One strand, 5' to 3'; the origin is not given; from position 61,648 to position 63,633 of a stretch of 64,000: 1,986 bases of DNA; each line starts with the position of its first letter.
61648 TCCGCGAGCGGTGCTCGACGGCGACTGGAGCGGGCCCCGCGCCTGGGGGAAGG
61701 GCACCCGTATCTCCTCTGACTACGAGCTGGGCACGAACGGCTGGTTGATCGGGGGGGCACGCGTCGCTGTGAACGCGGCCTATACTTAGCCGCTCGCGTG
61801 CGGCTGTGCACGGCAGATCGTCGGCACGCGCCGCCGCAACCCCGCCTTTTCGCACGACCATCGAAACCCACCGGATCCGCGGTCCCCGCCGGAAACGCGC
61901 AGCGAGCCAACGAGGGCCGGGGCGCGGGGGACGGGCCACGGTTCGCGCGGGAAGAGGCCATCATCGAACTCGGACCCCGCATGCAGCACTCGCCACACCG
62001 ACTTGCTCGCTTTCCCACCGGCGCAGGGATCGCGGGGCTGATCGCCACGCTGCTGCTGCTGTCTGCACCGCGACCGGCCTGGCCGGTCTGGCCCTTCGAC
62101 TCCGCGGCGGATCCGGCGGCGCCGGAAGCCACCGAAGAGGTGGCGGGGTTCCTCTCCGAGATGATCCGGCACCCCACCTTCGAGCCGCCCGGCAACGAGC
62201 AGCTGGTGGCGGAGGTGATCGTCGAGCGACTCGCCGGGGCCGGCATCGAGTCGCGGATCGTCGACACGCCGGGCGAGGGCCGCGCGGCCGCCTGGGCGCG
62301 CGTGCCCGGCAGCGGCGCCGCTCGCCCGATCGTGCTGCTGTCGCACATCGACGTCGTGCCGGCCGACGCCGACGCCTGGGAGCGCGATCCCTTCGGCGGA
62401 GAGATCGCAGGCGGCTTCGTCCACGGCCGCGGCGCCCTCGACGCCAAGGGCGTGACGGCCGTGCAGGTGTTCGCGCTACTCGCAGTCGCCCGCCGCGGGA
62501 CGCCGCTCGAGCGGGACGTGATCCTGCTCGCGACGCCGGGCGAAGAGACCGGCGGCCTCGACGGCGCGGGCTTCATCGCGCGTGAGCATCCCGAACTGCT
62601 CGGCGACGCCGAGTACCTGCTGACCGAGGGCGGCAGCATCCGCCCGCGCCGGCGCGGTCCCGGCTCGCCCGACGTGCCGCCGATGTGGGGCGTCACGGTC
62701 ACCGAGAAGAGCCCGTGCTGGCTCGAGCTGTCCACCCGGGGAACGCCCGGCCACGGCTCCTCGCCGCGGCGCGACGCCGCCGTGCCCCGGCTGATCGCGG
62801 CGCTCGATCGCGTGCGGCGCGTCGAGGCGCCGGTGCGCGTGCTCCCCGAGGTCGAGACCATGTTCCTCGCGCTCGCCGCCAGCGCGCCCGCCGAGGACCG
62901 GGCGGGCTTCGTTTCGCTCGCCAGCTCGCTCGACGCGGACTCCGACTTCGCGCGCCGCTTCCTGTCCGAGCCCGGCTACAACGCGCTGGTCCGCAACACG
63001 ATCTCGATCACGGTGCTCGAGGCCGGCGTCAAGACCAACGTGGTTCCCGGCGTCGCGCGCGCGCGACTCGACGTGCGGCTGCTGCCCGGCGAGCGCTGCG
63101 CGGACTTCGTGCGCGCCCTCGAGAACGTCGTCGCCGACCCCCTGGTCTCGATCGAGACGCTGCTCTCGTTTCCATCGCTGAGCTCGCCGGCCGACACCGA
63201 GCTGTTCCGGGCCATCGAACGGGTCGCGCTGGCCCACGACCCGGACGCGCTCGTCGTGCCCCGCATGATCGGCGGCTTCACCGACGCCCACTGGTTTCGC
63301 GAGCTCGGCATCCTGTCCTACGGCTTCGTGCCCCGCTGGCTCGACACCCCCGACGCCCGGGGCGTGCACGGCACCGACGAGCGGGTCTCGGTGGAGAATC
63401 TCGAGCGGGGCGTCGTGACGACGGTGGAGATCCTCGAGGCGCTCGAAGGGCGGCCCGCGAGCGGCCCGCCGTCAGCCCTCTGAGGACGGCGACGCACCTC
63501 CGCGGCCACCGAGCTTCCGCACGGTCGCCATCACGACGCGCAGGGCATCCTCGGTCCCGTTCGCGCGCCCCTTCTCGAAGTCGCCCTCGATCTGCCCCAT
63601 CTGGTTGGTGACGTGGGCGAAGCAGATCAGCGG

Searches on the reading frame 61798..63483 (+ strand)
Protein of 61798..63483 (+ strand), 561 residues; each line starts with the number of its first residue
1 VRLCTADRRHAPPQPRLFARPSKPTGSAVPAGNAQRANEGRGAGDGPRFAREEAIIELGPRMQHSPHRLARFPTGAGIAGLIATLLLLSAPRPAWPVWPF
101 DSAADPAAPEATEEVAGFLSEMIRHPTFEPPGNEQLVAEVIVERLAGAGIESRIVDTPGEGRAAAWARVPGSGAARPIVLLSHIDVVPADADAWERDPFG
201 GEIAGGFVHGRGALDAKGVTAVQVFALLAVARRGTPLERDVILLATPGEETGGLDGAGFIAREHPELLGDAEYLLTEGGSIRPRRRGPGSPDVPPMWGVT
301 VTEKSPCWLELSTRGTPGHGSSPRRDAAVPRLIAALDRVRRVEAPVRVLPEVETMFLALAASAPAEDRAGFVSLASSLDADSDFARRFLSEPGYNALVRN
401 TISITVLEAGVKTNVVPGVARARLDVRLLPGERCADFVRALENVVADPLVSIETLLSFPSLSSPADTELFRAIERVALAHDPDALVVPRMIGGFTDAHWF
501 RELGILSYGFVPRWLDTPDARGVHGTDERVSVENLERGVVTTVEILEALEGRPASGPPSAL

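Call 71: search_protein_families(library=pfam, proteins=[window:61798-63483:+], max_evalue=0.0001)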
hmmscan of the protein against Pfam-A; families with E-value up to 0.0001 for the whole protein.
window:61798-63483:+ (561 aa): 3 families
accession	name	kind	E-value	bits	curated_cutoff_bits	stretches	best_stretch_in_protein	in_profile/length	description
PF01546.33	Peptidase_M20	-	3.6e-24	86.2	24.6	1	180-547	2-205/206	Peptidase family M20/M25/M40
PF07687.19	M20_dimer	-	2e-09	37.8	21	1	303-450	3-104/107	Peptidase dimerisation domain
PF04389.22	Peptidase_M28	-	8.9e-06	26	21.3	1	167-266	4-82/193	Peptidase family M28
